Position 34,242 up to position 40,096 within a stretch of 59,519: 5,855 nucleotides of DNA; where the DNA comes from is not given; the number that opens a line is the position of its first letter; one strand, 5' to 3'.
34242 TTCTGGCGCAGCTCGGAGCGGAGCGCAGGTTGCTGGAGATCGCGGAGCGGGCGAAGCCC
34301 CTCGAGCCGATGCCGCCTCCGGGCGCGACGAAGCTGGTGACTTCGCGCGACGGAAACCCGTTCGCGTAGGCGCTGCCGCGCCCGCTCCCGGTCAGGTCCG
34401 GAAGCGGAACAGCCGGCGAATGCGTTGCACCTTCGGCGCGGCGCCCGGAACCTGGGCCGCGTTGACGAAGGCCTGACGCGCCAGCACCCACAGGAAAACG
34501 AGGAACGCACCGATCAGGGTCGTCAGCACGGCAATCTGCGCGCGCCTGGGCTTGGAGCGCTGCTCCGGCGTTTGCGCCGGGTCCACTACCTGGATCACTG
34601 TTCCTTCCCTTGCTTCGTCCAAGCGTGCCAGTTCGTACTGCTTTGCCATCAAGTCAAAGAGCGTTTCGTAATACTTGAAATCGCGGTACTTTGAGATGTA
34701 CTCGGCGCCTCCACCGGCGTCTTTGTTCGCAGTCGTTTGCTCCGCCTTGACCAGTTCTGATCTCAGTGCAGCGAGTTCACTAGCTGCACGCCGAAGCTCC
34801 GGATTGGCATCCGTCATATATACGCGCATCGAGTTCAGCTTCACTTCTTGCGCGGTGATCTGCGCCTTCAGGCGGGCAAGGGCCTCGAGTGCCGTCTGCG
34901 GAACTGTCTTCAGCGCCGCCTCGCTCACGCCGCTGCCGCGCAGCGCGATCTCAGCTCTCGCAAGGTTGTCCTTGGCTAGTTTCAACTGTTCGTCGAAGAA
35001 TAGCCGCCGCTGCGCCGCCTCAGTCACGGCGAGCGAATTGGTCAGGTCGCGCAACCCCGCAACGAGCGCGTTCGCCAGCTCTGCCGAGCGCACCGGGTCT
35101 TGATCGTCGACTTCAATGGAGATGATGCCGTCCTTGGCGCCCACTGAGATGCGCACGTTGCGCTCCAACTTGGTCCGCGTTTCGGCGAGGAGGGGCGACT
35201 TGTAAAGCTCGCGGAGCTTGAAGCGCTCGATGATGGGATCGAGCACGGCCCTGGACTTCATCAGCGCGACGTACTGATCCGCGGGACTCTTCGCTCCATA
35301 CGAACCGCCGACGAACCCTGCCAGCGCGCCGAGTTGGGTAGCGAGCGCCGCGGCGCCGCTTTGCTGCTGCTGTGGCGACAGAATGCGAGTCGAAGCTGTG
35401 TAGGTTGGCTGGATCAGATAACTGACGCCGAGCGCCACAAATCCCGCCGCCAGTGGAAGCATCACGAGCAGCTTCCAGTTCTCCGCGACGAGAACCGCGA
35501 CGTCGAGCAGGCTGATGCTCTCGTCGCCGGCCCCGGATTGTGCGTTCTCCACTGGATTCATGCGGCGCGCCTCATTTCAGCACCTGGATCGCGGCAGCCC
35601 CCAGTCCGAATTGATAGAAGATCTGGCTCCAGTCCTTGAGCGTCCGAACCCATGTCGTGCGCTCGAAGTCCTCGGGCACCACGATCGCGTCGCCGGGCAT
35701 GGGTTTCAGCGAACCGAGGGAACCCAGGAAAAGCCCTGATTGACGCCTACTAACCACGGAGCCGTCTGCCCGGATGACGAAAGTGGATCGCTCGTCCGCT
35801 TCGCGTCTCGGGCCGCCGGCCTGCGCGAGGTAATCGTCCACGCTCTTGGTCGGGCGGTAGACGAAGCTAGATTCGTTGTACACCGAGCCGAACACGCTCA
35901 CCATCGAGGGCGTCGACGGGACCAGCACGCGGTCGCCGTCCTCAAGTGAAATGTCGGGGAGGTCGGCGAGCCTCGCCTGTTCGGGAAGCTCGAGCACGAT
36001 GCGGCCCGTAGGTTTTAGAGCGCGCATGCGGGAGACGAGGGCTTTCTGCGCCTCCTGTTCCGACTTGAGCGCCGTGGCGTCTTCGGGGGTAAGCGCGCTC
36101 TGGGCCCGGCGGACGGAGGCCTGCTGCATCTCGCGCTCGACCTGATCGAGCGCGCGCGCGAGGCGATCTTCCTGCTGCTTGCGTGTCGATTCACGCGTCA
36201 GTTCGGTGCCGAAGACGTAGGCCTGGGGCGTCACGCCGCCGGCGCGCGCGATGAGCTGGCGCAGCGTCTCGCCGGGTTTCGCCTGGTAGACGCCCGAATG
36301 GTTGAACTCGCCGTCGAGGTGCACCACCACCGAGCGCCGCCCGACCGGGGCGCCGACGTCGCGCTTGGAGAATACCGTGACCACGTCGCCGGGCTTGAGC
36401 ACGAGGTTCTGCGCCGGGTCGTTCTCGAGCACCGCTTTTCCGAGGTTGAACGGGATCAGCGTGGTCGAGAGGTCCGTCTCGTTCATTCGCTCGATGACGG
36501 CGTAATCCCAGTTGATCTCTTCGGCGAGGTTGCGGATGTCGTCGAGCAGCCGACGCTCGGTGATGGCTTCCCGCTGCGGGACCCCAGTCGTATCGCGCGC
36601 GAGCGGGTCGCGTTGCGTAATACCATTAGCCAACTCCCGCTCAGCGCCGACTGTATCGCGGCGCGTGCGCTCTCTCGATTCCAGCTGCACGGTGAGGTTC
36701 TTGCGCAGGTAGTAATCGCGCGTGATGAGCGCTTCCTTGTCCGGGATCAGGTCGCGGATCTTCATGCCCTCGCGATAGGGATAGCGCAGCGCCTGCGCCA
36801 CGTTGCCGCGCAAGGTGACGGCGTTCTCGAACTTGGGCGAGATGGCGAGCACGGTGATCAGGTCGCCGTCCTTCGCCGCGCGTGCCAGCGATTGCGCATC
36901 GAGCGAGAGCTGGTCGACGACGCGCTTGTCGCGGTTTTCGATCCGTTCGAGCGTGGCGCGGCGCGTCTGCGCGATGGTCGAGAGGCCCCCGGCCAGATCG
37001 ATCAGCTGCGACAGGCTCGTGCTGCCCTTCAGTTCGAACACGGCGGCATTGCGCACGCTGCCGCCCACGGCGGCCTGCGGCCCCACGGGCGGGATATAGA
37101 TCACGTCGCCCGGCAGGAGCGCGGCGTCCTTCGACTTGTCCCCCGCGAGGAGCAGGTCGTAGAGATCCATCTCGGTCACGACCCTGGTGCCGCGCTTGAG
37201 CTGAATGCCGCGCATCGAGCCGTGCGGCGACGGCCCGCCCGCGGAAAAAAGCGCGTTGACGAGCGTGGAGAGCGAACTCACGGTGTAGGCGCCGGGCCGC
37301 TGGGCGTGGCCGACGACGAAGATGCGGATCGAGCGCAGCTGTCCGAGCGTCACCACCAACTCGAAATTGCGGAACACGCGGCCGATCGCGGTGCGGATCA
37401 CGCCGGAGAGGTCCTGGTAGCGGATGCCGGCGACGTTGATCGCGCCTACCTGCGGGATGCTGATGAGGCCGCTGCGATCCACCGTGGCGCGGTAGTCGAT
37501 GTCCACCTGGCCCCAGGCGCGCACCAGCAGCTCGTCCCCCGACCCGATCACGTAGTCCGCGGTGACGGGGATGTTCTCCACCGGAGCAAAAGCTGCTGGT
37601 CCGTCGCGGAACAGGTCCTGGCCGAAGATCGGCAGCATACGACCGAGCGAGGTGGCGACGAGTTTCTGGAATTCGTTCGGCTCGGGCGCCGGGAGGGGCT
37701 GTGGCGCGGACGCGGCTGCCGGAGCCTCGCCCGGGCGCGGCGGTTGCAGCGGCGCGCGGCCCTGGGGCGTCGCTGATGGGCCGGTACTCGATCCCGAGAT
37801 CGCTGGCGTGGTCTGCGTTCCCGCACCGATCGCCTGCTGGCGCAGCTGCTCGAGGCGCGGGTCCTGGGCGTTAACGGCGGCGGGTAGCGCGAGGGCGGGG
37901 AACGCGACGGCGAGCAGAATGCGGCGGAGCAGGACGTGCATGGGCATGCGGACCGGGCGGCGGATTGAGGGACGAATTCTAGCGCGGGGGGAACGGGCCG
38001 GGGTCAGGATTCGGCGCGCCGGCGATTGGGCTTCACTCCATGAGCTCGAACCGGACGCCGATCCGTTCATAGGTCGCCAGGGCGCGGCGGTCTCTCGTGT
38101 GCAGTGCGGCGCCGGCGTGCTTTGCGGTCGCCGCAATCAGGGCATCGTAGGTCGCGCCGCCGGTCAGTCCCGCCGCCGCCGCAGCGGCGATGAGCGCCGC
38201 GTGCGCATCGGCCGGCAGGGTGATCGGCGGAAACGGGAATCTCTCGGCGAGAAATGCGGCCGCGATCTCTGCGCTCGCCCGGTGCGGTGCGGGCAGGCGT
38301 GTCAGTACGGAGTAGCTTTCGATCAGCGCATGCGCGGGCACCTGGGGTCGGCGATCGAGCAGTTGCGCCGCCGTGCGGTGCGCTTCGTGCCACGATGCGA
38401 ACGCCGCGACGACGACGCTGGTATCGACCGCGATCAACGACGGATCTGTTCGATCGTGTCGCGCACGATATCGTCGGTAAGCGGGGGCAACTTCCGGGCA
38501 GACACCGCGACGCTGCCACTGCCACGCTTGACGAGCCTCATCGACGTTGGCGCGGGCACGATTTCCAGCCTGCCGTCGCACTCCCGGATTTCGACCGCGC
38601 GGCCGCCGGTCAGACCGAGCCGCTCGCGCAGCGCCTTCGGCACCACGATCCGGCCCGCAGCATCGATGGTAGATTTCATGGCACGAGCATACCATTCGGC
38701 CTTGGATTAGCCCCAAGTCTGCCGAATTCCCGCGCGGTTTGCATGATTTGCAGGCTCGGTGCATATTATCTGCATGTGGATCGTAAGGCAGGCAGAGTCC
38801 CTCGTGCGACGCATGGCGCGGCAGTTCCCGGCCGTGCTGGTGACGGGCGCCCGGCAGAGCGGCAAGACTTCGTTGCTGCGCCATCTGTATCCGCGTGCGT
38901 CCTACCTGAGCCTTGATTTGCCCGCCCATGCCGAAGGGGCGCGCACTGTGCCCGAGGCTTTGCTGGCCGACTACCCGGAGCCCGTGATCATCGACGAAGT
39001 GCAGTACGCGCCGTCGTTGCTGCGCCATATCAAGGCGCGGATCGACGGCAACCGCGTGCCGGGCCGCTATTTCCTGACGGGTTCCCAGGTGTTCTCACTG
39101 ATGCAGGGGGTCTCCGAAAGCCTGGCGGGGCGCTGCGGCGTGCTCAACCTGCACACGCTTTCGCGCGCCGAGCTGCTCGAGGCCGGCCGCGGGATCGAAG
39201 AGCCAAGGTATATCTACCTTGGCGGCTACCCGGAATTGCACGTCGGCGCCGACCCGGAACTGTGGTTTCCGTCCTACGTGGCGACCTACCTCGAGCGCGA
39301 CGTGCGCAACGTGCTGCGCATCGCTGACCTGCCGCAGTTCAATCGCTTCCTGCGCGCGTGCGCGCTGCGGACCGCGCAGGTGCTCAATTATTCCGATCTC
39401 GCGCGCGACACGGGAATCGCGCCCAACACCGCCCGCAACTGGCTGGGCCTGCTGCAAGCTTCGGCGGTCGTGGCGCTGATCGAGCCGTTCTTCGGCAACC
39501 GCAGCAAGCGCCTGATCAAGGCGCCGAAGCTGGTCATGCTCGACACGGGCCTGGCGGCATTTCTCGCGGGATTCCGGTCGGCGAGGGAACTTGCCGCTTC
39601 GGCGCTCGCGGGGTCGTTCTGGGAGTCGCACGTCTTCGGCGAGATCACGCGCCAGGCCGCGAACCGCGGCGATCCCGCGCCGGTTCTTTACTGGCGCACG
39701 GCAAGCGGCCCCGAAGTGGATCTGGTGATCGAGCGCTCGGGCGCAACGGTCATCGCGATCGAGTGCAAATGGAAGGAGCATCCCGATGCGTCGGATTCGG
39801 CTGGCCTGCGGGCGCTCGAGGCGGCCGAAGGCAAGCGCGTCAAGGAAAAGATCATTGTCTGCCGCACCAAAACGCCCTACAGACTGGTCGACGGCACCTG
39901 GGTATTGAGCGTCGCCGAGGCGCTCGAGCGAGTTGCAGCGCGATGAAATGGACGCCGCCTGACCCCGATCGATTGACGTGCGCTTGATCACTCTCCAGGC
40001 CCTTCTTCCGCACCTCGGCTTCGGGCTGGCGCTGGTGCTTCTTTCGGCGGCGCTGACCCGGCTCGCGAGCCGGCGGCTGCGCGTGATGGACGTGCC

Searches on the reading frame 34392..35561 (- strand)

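Call 15: search_protein_families(library=pfam, proteins=[window:34392-35561:-])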
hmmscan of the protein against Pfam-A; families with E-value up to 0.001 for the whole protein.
window:34392-35561:- (389 aa): 2 families
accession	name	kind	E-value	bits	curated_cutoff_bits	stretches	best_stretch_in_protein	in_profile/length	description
PF02706.20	Wzz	-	5.5e-12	46.3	25.5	1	15-111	2-88/91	Chain length determinant protein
PF13807.11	GNVR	-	2.5e-09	37.4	27.7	1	293-364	11-82/82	G-rich domain on putative tyrosine kinase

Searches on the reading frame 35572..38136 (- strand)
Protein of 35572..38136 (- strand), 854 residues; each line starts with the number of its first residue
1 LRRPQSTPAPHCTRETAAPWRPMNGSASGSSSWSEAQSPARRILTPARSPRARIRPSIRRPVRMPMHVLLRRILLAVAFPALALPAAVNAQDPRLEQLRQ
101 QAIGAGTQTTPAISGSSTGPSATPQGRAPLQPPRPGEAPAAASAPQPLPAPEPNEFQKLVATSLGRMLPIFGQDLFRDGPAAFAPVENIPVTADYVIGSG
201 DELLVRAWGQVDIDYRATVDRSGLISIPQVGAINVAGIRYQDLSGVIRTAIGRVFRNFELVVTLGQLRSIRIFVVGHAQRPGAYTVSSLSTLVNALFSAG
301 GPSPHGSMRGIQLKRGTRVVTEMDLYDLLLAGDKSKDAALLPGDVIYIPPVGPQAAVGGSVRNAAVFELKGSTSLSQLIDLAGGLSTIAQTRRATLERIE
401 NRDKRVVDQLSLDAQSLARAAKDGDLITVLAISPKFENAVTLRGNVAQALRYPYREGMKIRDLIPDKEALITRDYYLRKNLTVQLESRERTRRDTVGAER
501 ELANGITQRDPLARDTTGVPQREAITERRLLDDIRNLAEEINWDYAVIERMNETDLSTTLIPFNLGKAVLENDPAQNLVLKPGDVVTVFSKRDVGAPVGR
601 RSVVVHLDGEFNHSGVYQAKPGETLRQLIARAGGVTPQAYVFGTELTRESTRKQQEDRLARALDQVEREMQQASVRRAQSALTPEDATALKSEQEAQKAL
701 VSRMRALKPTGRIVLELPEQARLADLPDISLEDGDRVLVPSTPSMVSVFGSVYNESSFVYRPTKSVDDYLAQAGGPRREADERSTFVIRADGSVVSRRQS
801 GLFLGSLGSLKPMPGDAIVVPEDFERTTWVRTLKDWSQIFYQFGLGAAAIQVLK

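Call 15: search_protein_families(library=pfam, proteins=[window:35572-38136:-])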
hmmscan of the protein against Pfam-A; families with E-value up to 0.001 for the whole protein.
window:35572-38136:- (854 aa): 3 families
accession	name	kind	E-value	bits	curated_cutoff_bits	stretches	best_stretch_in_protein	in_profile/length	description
PF10531.15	SLBB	-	2.9e-32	110.7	27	3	356-399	3-46/55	SLBB domain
PF22461.2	SLBB_2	-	2.1e-21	76.3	27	1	271-348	2-79/79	SLBB domain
PF02563.21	Poly_export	-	5.4e-16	59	28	1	191-264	3-76/77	Polysaccharide biosynthesis/export protein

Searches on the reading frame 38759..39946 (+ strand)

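Call 15: search_protein_families(library=pfam, proteins=[window:38759-39946:+])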
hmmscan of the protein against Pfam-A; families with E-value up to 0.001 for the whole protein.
window:38759-39946:+ (395 aa): 3 families
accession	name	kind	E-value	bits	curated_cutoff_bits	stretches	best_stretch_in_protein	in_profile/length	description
PF13635.12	DUF4143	-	4e-42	144.1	28.1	1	179-338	1-159/160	Domain of unknown function (DUF4143)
PF13173.12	AAA_14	-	3.8e-22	79.1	27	1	24-140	3-129/129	AAA domain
PF13191.12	AAA_16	-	0.00014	22.8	32.6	1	10-48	10-49/167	AAA ATPase domain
